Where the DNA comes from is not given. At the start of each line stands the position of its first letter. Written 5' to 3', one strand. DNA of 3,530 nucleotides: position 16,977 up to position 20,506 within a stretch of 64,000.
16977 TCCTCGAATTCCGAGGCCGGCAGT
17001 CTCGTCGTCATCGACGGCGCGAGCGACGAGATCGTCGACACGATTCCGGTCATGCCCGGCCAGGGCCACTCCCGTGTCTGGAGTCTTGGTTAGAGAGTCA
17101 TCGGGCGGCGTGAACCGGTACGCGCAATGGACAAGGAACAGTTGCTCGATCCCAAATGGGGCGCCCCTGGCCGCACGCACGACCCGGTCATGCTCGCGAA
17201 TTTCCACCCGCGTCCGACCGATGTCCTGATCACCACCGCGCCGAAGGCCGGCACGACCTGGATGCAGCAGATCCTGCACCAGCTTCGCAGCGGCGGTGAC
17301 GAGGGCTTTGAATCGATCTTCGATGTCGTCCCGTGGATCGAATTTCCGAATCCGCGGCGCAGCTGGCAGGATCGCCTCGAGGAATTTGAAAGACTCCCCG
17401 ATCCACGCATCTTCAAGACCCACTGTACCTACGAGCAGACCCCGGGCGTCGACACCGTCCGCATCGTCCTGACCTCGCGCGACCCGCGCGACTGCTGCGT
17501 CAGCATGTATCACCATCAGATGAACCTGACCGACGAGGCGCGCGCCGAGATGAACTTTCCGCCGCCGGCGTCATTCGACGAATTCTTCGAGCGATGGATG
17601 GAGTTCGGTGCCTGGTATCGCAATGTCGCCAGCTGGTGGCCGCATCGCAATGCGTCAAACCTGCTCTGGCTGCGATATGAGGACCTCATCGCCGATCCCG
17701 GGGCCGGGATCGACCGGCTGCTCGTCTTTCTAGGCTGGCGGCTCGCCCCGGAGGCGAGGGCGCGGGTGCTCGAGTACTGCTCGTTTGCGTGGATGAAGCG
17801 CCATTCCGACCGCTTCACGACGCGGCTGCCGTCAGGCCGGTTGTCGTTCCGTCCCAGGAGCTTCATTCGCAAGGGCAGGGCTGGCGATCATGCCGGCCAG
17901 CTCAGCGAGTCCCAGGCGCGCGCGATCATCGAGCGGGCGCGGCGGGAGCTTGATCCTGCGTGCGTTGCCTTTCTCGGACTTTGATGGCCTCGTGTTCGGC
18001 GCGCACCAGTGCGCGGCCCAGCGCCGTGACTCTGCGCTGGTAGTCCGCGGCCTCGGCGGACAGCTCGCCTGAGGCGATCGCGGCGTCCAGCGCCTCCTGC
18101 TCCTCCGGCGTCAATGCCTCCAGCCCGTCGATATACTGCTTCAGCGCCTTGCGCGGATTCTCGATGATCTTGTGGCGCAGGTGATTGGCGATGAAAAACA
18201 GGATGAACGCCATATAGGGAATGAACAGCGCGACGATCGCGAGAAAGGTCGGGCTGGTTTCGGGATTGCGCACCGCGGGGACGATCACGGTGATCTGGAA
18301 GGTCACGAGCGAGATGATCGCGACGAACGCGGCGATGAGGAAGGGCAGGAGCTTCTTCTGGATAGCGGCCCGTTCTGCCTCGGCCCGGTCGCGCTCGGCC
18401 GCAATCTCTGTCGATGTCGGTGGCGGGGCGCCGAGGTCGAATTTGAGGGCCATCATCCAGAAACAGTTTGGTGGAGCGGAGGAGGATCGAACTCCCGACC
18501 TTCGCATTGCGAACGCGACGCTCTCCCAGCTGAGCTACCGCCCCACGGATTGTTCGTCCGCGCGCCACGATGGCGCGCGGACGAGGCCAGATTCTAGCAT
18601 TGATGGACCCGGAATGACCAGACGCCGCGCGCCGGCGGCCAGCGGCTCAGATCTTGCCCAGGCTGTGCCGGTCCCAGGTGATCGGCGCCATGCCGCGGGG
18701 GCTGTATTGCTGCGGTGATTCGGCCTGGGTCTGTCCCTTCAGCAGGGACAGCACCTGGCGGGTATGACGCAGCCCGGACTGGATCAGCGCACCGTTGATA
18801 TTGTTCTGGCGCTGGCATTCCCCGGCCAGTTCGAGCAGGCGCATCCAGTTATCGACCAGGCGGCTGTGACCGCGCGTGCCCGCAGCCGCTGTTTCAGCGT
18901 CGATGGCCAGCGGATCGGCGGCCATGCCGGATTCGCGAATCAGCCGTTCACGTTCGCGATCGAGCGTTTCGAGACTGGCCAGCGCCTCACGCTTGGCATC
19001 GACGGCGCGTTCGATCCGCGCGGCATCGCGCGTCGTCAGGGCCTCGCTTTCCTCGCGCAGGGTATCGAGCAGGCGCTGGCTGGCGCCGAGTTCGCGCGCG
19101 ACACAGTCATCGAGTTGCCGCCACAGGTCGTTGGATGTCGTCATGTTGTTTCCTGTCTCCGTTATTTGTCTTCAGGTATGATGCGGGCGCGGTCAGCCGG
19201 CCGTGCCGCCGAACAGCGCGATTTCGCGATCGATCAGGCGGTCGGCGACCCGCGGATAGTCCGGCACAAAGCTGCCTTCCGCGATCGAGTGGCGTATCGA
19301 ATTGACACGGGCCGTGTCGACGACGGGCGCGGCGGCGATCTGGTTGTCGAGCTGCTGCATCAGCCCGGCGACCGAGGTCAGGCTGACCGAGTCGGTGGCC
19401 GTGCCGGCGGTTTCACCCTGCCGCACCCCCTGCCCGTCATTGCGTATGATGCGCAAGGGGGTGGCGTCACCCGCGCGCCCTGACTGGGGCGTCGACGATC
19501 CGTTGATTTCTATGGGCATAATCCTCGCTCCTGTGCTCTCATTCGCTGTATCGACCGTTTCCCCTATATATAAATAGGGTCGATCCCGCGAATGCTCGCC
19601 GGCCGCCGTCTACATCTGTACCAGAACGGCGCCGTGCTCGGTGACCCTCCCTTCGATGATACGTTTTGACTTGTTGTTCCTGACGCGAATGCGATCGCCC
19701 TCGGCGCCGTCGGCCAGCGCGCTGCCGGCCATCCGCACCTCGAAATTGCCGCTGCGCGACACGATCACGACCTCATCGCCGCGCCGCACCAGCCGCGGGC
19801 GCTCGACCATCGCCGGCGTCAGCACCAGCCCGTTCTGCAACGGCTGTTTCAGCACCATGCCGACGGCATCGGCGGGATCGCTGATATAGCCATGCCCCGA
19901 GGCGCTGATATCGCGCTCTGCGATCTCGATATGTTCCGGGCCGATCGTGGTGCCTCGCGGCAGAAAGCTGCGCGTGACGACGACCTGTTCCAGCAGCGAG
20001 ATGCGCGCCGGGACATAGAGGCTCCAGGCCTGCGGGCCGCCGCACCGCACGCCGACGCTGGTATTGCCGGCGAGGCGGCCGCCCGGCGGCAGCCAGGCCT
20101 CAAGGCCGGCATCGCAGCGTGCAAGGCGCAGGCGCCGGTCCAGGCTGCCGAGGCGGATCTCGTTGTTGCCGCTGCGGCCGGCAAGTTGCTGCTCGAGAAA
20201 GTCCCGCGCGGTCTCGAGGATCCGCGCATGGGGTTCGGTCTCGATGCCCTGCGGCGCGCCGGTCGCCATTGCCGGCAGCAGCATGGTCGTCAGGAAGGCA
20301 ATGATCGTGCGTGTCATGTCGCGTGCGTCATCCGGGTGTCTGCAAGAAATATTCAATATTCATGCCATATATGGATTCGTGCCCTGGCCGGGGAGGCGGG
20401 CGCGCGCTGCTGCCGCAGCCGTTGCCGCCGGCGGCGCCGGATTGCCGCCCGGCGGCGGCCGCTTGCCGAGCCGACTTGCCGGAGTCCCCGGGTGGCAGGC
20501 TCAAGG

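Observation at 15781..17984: Cytoplasmic beta-propeller protein paired with a PAPS-type sulfotransferase next to tRNA-Ala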

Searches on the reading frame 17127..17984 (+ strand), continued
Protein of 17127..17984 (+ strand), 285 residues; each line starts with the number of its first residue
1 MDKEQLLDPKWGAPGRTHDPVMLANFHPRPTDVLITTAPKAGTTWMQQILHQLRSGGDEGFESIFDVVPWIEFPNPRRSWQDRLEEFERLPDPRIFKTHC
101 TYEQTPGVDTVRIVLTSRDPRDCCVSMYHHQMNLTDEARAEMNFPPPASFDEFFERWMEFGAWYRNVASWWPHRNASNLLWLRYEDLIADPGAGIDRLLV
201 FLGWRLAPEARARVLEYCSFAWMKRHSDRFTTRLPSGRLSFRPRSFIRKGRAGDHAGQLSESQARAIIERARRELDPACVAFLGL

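Call 76: predict_structure(alignment_id=A2)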
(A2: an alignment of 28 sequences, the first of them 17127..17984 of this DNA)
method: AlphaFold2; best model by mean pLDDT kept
length: 285 residues; sequences in the alignment: 28
mean_pLDDT: 92.4   pTM: 0.90
mean pLDDT of the five models: 92.4, 90.8, 90.6, 90.4, 89.6
residues with pLDDT >= 90: 241; 70-90: 31; 50-70: 10; < 50: 3
segments of 3 or more residues with pLDDT < 50: 1-3
pLDDT, mean of each block of 10 residues (from residue 1): 68 91 96 92 95 96 96 91 96 96 96 96 93 93 90 96 96 97 94 97 96 95 92 89 81 71 97 98 95
secondary structure, 60 per line:
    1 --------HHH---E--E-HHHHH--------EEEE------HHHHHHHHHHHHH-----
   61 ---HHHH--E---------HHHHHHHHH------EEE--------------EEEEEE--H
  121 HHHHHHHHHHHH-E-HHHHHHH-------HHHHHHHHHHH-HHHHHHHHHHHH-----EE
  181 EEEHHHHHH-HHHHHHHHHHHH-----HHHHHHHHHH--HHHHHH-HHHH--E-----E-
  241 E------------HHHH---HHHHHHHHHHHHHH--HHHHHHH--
elements in order: H20-24 E33-36 H43-55 H64-67 H80-88 E95-97 E112-117 H120-132 H136-142 H150-160 H162-173 E179-183 H184-189 H191-202 H208-217 H220-225 H227-230 H254-257 H261-274 H277-283

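Call 78: fold_search(model_id=the predicted structure, library=pdb)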
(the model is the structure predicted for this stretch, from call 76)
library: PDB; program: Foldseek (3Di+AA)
matches with E <= 10: 880; with E <= 0.001: 126
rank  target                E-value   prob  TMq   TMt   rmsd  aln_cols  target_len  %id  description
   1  1hy3_A                1.1e-17  1.00  0.76  0.75   2.8       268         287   28  CRYSTAL STRUCTURE OF HUMAN ESTROGEN SULFOTRANSFERASE V269E MUTANT IN THE PRESENCE OF PAPS (released 2002-06-19)
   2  2zyt                  1.9e-17  1.00  0.76  0.75   2.9       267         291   29  Crystal structure of mouse cytosolic sulfotransferase mSULT1D1 complex with PAPS (released 2009-04-21)
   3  1hy3_B                2.2e-17  1.00  0.76  0.75   2.8       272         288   29  CRYSTAL STRUCTURE OF HUMAN ESTROGEN SULFOTRANSFERASE V269E MUTANT IN THE PRESENCE OF PAPS (released 2002-06-19)
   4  1efh_B                2.6e-17  1.00  0.78  0.78   3.1       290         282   27  CRYSTAL STRUCTURE OF THE HUMAN HYDROXYSTEROID SULFOTRANSFERASE IN THE PRESENCE OF PAP (released 2000-09-06)
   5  4jvl_B                2.9e-17  1.00  0.75  0.74   2.9       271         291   28  Crystal structure of human estrogen sulfotransferase (SULT1E1) in complex with inactive cofactor PAP and estradiol (E2 (released 2013-09-04)
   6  8xjp                  4.0e-17  1.00  0.75  0.73   2.9       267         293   27  Crystal structure of a sulfotransferase S4 in complex with PAP and 2-Phe-br (released 2024-12-25)
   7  2zvp                  4.3e-17  1.00  0.77  0.76   2.7       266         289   30  Crystal structure of mouse cytosolic sulfotransferase mSULT1D1 complex with PAP and p-nitrophenol (released 2008-12-30)
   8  1g3m_B                4.3e-17  1.00  0.75  0.75   2.8       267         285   28  CRYSTAL STRUCTURE OF HUMAN ESTROGEN SULFOTRANSFERASE IN COMPLEX WITH IN-ACTIVE COFACTOR PAP AND 3,5,3',5'-TETRACHLORO- (released 2003-07-22)
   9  4gra_A                5.1e-17  1.00  0.77  0.76   3.3       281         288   31  Crystal structure of SULT1A1 bound with PAP (released 2013-01-16)
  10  4jvl_A                6.7e-17  1.00  0.75  0.73   3.0       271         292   28  Crystal structure of human estrogen sulfotransferase (SULT1E1) in complex with inactive cofactor PAP and estradiol (E2 (released 2013-09-04)
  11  4jvm_B                7.1e-17  1.00  0.77  0.76   2.7       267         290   28  Crystal structure of human estrogen sulfotransferase (SULT1E1) in complex with inactive cofactor PAP and brominated fl (released 2013-09-04)
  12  4jvn_A                7.1e-17  1.00  0.75  0.74   2.9       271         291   28  Crystal structure of human estrogen sulfotransferase (SULT1E1) in complex with inactive cofactor PAP and metabolite of (released 2013-09-04)
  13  1z29                  7.1e-17  1.00  0.76  0.77   3.6       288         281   30  Crystal Structures of SULT1A2 and SULT1A1*3: Implications in the bioactivation of N-hydroxy-2-acetylamino fluorine (OH-A (released 2006-05-30)
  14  2zpt                  8.4e-17  1.00  0.77  0.77   2.7       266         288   29  Crystal structure of mouse sulfotransferase SULT1D1 complex with PAP (released 2008-11-18)
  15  1aqu_B                8.4e-17  1.00  0.75  0.77   2.9       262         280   26  ESTROGEN SULFOTRANSFERASE WITH BOUND INACTIVE COFACTOR PAP AND 17-BETA ESTRADIOL (released 1998-10-28)
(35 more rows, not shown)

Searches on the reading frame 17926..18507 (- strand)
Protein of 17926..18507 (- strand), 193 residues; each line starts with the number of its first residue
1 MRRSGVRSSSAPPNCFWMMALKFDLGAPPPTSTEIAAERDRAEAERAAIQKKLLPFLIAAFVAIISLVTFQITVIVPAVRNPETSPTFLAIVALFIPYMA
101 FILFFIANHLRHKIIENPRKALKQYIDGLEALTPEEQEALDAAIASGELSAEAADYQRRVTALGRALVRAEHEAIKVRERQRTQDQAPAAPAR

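Call 4: search_protein_families(library=pfam, proteins=[window:17926-18507:-], max_evalue=0.1)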
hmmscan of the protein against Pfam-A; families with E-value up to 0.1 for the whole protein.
window:17926-18507:- (193 aa): 3 families
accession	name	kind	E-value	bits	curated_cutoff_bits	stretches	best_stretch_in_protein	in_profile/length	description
PF18159.6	S_4TM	-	0.042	13.6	26.9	1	63-138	169-243/291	SMODS-associating 4TM effector domain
PF14163.11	SieB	-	0.05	13.6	26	1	87-148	33-94/147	Super-infection exclusion protein B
PF01468.23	GA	-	0.1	13.3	24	0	123-146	12-35/55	GA module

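Call 5: search_protein_families(library=ncbifam, proteins=[window:17926-18507:-], max_evalue=0.1)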
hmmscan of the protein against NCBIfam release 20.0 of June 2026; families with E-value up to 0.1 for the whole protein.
window:17926-18507:- (193 aa): 5 families
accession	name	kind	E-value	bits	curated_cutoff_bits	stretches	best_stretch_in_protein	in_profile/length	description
NF038020.1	HeR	equivalog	0.0097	15.4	100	1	47-115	144-211/244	heliorhodopsin HeR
NF047331.1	phage_HTJ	equivalog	0.015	15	33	1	135-161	3-27/59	phage head-tail joining protein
NF046000.1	MAG1210_fam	subfamily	0.02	13.6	275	1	37-127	43-139/550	MAG1210 family protein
NF012182.0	exosortase_XrtQ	exception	0.088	12.3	270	0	44-117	71-140/256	exosortase Q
NF045937.1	MSC_0624_12TM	equivalog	0.09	11.3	70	0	55-118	252-313/445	MSC_0624 family F1-like ATPase-associated membrane protein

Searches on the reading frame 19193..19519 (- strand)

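Call 59: search_protein_families(library=ncbifam, proteins=[window:19193-19519:-], max_evalue=0.00001)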
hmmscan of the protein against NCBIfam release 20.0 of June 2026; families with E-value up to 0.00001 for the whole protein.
window:19193-19519:- (108 aa): 1 family
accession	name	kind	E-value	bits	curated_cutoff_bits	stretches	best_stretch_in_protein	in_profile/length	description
TIGR03824.1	FlgM_jcvi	equivalog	7.9e-17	61.8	40.75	1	4-98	2-96/98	flagellar biosynthesis anti-sigma factor FlgM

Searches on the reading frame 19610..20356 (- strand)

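Call 59: search_protein_families(library=ncbifam, proteins=[window:19610-20356:-], max_evalue=0.00001)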
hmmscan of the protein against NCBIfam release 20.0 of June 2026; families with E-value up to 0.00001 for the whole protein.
window:19610-20356:- (248 aa): 1 family
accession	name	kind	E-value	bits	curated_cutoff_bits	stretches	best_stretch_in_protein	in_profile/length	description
TIGR03170.1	flgA_cterm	equivalog_domain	4.4e-43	146.5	54.65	1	111-247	1-137/137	flagellar basal body P-ring formation chaperone FlgA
